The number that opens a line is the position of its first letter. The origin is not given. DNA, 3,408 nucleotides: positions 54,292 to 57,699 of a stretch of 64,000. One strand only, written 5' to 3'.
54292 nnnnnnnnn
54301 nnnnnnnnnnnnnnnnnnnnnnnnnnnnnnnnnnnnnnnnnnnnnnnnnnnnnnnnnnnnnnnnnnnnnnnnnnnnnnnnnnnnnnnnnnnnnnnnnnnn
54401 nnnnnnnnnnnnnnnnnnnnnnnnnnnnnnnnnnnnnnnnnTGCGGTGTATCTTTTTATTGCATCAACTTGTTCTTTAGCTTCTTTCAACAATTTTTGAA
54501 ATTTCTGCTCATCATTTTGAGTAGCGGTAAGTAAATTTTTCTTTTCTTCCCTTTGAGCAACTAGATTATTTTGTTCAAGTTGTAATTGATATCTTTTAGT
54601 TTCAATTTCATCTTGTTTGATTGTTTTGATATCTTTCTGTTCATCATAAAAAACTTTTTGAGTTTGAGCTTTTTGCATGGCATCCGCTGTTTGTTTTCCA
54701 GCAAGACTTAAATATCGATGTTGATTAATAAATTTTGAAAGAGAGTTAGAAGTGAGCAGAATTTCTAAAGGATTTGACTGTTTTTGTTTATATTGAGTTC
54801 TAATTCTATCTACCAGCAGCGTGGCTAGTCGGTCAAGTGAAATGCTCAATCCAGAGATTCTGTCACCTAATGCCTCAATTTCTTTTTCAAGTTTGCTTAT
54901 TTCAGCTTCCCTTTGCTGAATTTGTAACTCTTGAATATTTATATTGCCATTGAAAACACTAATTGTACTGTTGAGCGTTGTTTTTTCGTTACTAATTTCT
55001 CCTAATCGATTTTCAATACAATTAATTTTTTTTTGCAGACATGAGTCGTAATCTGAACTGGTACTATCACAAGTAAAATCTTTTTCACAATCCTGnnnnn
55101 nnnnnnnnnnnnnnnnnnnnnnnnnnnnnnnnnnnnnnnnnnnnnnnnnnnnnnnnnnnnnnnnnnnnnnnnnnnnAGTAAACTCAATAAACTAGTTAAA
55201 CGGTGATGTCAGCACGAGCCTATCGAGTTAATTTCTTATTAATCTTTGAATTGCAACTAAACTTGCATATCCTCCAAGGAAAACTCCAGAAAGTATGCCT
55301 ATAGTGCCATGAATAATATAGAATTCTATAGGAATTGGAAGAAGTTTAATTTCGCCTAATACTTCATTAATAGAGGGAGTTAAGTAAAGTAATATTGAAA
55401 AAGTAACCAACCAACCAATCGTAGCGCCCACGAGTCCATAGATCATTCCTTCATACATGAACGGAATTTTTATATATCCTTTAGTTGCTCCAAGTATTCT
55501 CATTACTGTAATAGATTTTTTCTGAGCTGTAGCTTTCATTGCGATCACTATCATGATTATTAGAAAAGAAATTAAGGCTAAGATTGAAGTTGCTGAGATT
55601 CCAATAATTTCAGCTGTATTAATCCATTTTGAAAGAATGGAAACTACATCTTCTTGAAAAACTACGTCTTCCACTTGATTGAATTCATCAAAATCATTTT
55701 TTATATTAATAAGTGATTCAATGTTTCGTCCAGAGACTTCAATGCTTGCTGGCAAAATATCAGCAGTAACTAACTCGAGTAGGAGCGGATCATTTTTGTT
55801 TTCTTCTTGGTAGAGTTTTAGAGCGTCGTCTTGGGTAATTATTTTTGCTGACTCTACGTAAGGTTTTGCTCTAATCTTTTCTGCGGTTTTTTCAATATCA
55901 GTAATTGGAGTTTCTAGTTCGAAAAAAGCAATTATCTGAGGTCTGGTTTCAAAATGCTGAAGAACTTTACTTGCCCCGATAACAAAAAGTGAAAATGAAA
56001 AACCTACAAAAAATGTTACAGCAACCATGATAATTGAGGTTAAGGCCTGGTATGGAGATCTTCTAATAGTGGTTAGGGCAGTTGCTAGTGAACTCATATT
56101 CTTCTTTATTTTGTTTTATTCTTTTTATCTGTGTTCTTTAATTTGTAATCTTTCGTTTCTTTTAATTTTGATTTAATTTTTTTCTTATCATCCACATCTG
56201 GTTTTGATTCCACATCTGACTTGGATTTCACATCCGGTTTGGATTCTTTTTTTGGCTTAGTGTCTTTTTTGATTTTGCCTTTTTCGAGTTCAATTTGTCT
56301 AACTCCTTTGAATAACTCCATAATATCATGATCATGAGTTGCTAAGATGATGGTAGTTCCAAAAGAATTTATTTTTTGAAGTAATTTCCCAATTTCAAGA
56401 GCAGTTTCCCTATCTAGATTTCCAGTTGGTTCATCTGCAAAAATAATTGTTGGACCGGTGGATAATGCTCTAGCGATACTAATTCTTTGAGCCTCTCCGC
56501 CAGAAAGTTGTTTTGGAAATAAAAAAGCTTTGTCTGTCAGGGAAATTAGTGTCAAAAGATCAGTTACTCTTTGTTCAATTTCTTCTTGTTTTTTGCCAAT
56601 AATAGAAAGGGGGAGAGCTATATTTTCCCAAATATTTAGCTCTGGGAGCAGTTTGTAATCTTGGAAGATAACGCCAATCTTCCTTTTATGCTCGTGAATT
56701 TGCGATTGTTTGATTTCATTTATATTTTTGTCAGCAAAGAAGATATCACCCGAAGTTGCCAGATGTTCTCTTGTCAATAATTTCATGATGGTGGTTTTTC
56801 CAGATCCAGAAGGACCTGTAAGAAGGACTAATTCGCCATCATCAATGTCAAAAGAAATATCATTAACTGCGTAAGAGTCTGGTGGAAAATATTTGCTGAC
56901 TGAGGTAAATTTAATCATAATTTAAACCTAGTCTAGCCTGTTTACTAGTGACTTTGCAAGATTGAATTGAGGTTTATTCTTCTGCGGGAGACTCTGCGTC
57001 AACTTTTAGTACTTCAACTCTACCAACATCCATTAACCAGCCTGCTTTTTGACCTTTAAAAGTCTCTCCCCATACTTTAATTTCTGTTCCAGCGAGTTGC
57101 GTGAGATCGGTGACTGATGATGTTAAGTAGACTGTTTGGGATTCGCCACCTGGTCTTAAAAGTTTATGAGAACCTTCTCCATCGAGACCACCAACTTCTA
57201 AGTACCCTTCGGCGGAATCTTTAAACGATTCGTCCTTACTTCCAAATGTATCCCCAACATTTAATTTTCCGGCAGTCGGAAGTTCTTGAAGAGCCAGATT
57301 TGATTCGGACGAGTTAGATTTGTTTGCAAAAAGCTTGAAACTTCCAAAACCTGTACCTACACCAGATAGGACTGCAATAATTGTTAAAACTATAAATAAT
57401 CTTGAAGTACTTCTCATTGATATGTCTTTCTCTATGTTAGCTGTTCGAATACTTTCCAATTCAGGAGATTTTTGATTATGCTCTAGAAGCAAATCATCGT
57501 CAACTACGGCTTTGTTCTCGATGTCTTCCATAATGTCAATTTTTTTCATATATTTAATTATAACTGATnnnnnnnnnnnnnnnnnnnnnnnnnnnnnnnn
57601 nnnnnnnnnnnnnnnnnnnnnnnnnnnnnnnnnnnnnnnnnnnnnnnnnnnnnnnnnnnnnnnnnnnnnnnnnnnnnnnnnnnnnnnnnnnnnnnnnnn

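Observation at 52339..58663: prfB-ftsE-ftsX followed by a PcsB/CwlO-like coiled-coil cysteine-peptidase, a double lamin-tail-domain protein and a VanZ-like protein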

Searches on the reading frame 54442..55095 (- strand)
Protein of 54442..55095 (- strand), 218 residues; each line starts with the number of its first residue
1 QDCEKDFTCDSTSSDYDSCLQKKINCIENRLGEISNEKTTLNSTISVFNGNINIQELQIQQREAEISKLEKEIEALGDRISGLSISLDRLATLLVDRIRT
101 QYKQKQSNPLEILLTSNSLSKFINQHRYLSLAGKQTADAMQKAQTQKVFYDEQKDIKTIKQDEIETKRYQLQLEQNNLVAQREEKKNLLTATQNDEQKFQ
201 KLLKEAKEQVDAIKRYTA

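Call 69: search_protein_representatives(protein=window:54442-55095:-)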
Query: 218 residues. Proteins with E-value up to 0.001 (for the whole library): 613; up to 1e-10: 237; up to 1e-30: 23. The best 150 are listed.
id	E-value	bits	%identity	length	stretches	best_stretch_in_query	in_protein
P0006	2.1e-83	295.3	66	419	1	2-217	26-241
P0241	1.3e-51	191.7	47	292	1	1-216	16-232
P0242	9.8e-48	179.0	45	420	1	3-217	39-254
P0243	1.2e-45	172.2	44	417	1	2-218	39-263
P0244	1.3e-44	168.8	44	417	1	7-215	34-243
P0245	6.9e-42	159.9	41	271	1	1-215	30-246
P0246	2.1e-40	155.1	47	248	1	4-201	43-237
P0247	7.2e-40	153.4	42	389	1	9-216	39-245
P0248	6.0e-39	150.4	44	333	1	2-213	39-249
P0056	2.8e-38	148.2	41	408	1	17-217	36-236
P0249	4.5e-38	147.5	46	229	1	3-173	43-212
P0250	1.4e-37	145.9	40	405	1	3-212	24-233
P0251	1.6e-37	145.7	41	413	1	2-211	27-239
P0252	2.5e-37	145.1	41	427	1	13-217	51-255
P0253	4.0e-37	144.4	42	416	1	13-214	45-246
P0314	8.7e-20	87.9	29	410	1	27-214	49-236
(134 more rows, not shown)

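Call 73: find_encoding_contigs(protein=P0243, flank=6000, max_places=2)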
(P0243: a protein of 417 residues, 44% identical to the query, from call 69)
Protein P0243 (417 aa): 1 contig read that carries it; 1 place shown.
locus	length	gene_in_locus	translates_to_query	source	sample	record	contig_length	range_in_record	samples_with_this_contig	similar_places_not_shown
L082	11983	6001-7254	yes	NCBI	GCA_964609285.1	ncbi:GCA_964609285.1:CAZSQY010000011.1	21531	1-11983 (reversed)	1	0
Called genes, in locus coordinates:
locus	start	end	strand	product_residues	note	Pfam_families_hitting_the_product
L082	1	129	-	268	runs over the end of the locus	PF02129:Peptidase_S15 (faint), PF00561:Abhydrolase_1, PF06821:Ser_hydrolase (weak), PF12146:Hydrolase_4, PF12697:Abhydrolase_6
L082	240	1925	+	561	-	PF13196:DUF4012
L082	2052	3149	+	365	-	PF03462:PCRF, PF00472:RF-1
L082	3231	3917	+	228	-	-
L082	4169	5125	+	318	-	PF00005:ABC_tran, PF20720:nSTAND3 (faint), PF13304:AAA_21 (faint)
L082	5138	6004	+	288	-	PF18075:FtsX_ECD, PF02687:FtsX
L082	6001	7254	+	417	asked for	PF01551:Peptidase_M23 (weak)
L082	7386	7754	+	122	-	-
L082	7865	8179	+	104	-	PF07659:DUF1599 (weak)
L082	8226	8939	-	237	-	PF00027:cNMP_binding, PF13545:HTH_Crp_2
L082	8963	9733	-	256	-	PF13624:SurA_N_3, PF09312:SurA_N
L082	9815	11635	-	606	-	PF00664:ABC_membrane, PF02463:SMC_N (faint), PF13175:AAA_15 (faint), PF00005:ABC_tran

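Call 74: find_encoding_contigs(protein=P0314, flank=6000, max_places=2)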
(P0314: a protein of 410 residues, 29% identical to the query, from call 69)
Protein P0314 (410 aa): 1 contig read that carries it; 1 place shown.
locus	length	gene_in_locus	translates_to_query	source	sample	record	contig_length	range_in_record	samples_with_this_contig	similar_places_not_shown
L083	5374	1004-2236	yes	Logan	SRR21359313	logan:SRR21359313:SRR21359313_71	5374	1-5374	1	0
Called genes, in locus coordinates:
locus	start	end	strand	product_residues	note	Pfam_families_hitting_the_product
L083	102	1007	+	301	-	PF18075:FtsX_ECD, PF02687:FtsX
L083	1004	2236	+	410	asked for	PF24568:CC_PcsB (weak), PF01551:Peptidase_M23 (faint)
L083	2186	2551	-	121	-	-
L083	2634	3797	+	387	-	PF00932:LTD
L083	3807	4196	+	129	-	PF04892:VanZ-LLP1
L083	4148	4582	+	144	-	PF02367:TsaE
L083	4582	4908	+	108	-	PF00814:TsaD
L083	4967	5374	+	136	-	?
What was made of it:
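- CC-M23 genes also directly follow ftsX (calls 73, 74).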

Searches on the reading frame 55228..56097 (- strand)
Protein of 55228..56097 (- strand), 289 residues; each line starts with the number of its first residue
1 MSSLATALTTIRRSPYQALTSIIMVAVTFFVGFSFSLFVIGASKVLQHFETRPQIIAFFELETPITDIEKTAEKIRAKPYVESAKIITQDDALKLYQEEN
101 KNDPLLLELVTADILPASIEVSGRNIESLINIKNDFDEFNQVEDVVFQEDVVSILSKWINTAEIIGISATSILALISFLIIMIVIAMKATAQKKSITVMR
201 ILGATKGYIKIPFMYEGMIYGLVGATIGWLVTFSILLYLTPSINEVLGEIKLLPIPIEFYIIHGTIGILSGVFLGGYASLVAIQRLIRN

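Call 3: search_protein_families(library=pfam, proteins=[window:55228-56097:-], max_evalue=0.01)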
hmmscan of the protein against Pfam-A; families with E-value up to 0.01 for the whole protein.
window:55228-56097:- (289 aa): 2 families
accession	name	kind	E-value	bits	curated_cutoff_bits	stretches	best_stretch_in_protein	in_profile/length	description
PF18075.7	FtsX_ECD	-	3.4e-12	47.2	23.5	1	54-145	2-96/96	FtsX extracellular domain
PF02687.27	FtsX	-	6.8e-11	42.7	25.5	1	169-287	3-116/120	FtsX-like permease C-terminal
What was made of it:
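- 55228..56097 (-): ftsX, the permease-like subunit with an extracellular domain (289 aa). Pfam FtsX covers aa 169-287 (42.7 bits against 25.5) (call 3).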

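Call 4: search_protein_families(library=ncbifam, proteins=[window:55228-56097:-], max_evalue=0.01)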
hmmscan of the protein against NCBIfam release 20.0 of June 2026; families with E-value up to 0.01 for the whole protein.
window:55228-56097:- (289 aa): 6 families
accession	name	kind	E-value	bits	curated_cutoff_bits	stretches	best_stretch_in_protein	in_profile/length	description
TIGR00439.2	FtsX_Gneg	equivalog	3.5e-45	154.4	255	1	4-288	5-292/292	permease-like cell division protein FtsX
NF038347.1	FtsX_Gpos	exception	1.5e-37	129.5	225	1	4-287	8-295/296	permease-like cell division protein FtsX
NF038346.1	FtsX_actino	exception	2e-29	102.9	250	1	63-288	79-307/308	permease-like cell division protein FtsX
TIGR02213.1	lolE_release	exception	2.4e-07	30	540.35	1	174-246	278-349/411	lipoprotein-releasing ABC transporter permease subunit LolE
TIGR02212.1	lolCE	equivalog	1e-06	28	362.45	1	171-253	275-358/411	lipoprotein-releasing ABC transporter permease subunit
NF008357.0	PRK11146.1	exception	1.1e-06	27.8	439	1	172-246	279-352/414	lipoprotein-releasing ABC transporter permease subunit LolE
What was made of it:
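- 55228..56097 (-): TIGR00439 scores 154 bits, below its cutoff (call 4).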

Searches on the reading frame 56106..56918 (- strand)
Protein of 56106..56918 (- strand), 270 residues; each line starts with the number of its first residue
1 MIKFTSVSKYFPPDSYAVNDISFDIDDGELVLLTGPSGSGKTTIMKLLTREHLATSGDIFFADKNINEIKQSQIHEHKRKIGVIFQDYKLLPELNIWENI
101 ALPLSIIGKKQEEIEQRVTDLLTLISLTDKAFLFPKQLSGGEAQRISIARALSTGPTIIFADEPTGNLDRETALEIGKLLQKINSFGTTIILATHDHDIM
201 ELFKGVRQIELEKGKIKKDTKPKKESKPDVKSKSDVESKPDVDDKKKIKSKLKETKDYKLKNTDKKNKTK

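Call 3: search_protein_families(library=pfam, proteins=[window:56106-56918:-], max_evalue=0.01)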
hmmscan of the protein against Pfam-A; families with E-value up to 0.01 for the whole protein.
window:56106-56918:- (270 aa): 15 families
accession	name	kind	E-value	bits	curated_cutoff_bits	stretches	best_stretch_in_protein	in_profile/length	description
PF00005.33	ABC_tran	-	7.2e-34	117.8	25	1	18-165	1-136/137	ABC transporter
PF20720.3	nSTAND3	-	1.9e-06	28.1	27.2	1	27-84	16-69/155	Novel STAND NTPase 3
PF25199.1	nSTAND_NTPase5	-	1.6e-05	25.2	34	1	27-79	40-96/145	Novel STAND NTPase 5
PF02463.25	SMC_N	-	6.5e-05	22.9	40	1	15-214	12-216/220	RecF/RecN/SMC N terminal domain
PF13191.12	AAA_16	-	6.8e-05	23.9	32.6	1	27-69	23-63/167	AAA ATPase domain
PF00004.35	AAA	-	7.2e-05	23.7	21.2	1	31-89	1-54/131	ATPase family associated with various cellular activities (AAA)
PF13555.12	AAA_29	-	0.00021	21.4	27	1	22-45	16-39/61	P-loop containing region of AAA domain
PF13304.12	AAA_21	-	0.00028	21.5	27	0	31-49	2-20/304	AAA domain, putative AbiEii toxin, Type IV TA system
PF13238.12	AAA_18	-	0.0004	21.3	29.4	1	31-58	1-30/128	AAA domain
PF13401.12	AAA_22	-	0.00057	20.6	27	1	29-55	6-32/130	AAA domain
PF03215.21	Rad17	-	0.00076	19.9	23.8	1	29-55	46-72/186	Rad17 P-loop domain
PF24389.1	ORC-CDC6-like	-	0.001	18.4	27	1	26-55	30-59/571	ORC-CDC6-like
PF13604.12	AAA_30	-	0.0018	18.5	27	1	29-57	19-46/191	AAA domain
PF13173.12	AAA_14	-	0.0019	18.7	27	1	29-69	3-42/129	AAA domain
PF01637.24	ATPase_2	-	0.005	17.1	33.2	0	29-125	21-105/225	ATPase domain predominantly from Archaea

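Call 4: search_protein_families(library=ncbifam, proteins=[window:56106-56918:-], max_evalue=0.01)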
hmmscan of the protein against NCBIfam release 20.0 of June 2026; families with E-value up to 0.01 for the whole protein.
window:56106-56918:- (270 aa): 200 families (the best 25 are shown)
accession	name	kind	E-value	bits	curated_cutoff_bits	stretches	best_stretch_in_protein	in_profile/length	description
TIGR02673.1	FtsE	equivalog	5.1e-73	245.3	264.85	1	1-215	1-214/214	cell division ATP-binding protein FtsE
TIGR02982.1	heterocyst_DevA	subfamily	8e-50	169.5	295.8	1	8-217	8-220/220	ABC exporter ATP-binding subunit, DevA family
TIGR02211.1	LolD_lipo_ex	equivalog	3.9e-49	167.1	307.75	1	17-217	20-220/221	lipoprotein-releasing ABC transporter ATP-binding protein LolD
NF040933.2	ABC_arch_GlcV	equivalog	3.6e-47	161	450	1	2-222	3-226/357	glucose ABC transporter ATP-binding protein GlcV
NF038007.1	ABC_ATP_DarD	equivalog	8.7e-47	159.4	375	1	16-214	19-216/218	darobactin export ABC transporter ATP-binding protein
TIGR03608.1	L_ocin_972_ABC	subfamily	2.3e-46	157.9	254.85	1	16-204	12-201/206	putative bacteriocin export ABC transporter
NF008639.0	PRK11629.1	equivalog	2.4e-46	158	360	1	18-219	26-227/234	lipoprotein-releasing ABC transporter ATP-binding protein LolD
NF007826.0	PRK10535.1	equivalog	1.1e-45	156.1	966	1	18-254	24-256/648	macrolide ABC transporter ATP-binding protein/permease MacB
TIGR02315.1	ABC_phnC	equivalog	1.5e-45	155.5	266.1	1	1-224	1-232/243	phosphonate ABC transporter ATP-binding protein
NF007027.0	PRK09493.1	equivalog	8.3e-45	153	379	1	1-224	1-222/240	glutamine ABC transporter ATP-binding protein GlnQ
TIGR02314.1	ABC_MetN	equivalog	2e-44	152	499.7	1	1-247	1-252/343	methionine ABC transporter ATP-binding protein MetN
TIGR03265.1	PhnT2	equivalog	9.6e-44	150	457.7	1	4-223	7-220/353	putative 2-aminoethylphosphonate ABC transporter ATP-binding protein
NF043075.1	MMSYN1_0197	equivalog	5.1e-43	147.3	550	1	2-222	3-217/341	spermidine/putrescine ABC transporter ATP-binding protein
TIGR00968.1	3a0106s01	subfamily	1.3e-42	145.9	342.75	1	4-222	3-215/237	sulfate ABC transporter ATP-binding protein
TIGR01186.1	proV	subfamily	1.5e-42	146.1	326.6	1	15-199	6-192/363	betaine/proline/choline family ABC transporter ATP-binding protein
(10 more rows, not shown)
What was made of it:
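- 56106..56918 (-): ftsE, the ABC ATPase of FtsEX (270 aa). The Lys/Asp/Ser-rich tail covers aa 216-270 (56109-56273) and contains SKPDV-like repeats. TIGR02673 FtsE is the best hit at 245 bits (cutoff 264.85); the next family scores 169 bits (call 4).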

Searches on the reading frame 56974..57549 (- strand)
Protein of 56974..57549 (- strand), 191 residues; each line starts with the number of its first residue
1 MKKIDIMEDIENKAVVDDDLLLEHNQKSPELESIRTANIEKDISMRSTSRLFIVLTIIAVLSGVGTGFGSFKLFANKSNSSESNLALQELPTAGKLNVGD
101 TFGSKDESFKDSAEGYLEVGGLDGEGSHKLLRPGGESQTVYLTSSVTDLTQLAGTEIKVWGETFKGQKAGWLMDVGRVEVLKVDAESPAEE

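Call 3: search_protein_families(library=pfam, proteins=[window:56974-57549:-], max_evalue=0.01)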
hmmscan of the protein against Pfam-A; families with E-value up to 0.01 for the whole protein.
window:56974-57549:- (191 aa): 0 families

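Call 4: search_protein_families(library=ncbifam, proteins=[window:56974-57549:-], max_evalue=0.01)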
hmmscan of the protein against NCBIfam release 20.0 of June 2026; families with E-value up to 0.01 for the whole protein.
window:56974-57549:- (191 aa): 0 families

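Call 26: find_homologous_proteins(query=window:56974-57549:-, max_evalue=0.001)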
Query window:56974-57549:- (191 aa): 3488 proteins with E <= 0.001 among 3739 candidates; the best 120 are listed.
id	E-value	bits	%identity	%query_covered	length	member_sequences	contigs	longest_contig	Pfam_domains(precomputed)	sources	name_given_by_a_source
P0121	1.4e-116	404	100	100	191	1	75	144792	-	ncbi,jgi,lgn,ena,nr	ncbi:MAG: hypothetical protein COZ34_01240 [Candidatus Pacebacteria bacterium CG_4_10_14_3_um_filter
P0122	2.5e-103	361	90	100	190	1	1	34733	-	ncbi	-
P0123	3.9e-103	361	88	100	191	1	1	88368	-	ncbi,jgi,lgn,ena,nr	ncbi:hypothetical protein KKD03_04915 [Patescibacteria group bacterium]|nr:hypothetical protein [Pat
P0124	5.3e-102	357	88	100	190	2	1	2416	-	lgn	-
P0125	2.6e-87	309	100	77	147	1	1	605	-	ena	-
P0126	3.9e-85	302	76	95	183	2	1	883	-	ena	-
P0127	9.1e-81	288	74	100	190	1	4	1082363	-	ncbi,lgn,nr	ncbi:MAG: hypothetical protein H6772_01300 [Pseudomonadales bacterium]|nr:hypothetical protein [Pseu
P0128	2.3e-79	283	69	100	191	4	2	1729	-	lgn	-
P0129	1.8e-78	280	70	100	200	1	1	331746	-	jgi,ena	jgi:hypothetical protein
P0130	8.2e-77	275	64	100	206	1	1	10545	-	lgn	-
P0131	6.5e-74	265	67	100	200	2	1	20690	-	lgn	-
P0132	5.6e-73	262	63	100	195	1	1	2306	-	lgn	-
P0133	3.1e-72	260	61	100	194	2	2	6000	-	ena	-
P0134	1.1e-69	252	63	100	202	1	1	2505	-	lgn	-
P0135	3.2e-67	244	63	100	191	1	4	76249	-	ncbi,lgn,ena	-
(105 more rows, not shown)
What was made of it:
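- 56974..57549 (-): Unannotated bitopic membrane protein (191 aa). It has a variable cytoplasmic N-terminus, one TM helix (about aa 49-70, motif GxGTGxG) and a very conserved extracytoplasmic domain of about 90 aa with an OB fold. It is a candidate FtsEX cofactor. It has 3488 homologues, all unnamed (call 26).
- Checked: The 191-aa protein is 100% identical to COZ34_01240 (call 26).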

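Call 39: predict_structure(alignment_id=A2)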
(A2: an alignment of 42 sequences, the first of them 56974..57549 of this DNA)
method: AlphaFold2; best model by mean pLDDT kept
length: 191 residues; sequences in the alignment: 42
mean_pLDDT: 70.5   pTM: 0.49
mean pLDDT of the five models: 70.5, 69.8, 69.3, 68.6, 66.7
residues with pLDDT >= 90: 32; 70-90: 70; 50-70: 59; < 50: 30
segments of 3 or more residues with pLDDT < 50: 1-3, 8-12, 67-70, 76-86
pLDDT, mean of each block of 10 residues (from residue 1): 46 49 55 56 58 80 57 48 48 76 85 92 84 82 87 91 73 90 83 55
secondary structure, 60 per line:
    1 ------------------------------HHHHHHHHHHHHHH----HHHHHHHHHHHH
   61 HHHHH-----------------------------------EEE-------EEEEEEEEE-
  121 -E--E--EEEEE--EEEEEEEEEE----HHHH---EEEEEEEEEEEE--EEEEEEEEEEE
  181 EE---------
elements in order: H31-44 H49-65 E101-103 E111-119 E128-132 E135-144 H149-152 E156-167 E170-182
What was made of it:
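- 56974..57549 (-): In the AF2 model the ectodomain has pLDDT 80-90 (call 39).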

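Call 50: search_solved_structures(query=A2, max_evalue=10, show_alignments=1)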
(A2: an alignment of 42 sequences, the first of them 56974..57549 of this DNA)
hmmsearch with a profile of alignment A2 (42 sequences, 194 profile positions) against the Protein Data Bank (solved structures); distinct sequences matched with E-value up to 10: 8.
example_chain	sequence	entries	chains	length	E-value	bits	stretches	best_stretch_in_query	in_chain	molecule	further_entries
6c4v_A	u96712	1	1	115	0.14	14.9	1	57-127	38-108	Polyketide synthase Pks13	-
3kml_A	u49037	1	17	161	0.52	13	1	105-172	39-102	Coat protein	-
6x0q_A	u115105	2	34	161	0.62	12.8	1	105-172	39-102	Capsid protein Circular Permutant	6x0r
7tgg_A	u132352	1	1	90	1.7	11.4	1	39-91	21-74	Geopilin domain 1 protein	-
6rvx_A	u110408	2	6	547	1.8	11.3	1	50-71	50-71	Neutral amino acid transporter B(0)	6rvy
6gct_A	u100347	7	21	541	1.8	11.3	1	50-71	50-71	Neutral amino acid transporter B(0)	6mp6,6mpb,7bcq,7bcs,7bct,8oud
8qro_A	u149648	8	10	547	1.8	11.3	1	50-71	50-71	Neutral amino acid transporter B(0)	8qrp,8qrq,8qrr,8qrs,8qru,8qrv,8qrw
8ouh_C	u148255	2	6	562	1.9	11.2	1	50-71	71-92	Neutral amino acid transporter B(0)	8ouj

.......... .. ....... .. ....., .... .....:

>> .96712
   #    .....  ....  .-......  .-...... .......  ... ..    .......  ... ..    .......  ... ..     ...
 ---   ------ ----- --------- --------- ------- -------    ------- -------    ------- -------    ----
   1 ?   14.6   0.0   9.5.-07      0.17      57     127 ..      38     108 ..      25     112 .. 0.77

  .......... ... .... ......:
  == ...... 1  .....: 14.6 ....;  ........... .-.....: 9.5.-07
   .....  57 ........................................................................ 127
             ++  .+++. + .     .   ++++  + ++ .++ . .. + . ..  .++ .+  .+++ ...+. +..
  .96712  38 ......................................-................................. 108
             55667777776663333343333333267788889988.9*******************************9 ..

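Call 51: search_protein_families(library=pfam, proteins=[window:56974-57549:-], max_evalue=10)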
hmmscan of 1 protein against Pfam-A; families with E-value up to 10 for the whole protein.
window:56974-57549:- (191 aa): 1 family
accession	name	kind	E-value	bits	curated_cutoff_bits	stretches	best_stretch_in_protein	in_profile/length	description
PF12679.13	ABC2_membrane_2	-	0.022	14.5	27.2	1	39-87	4-52/283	ABC-2 family transporter protein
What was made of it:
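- Tried and rejected: Pfam at E up to 10 and a PDB profile search for the 191-aa protein found nothing meaningful (calls 50, 51).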
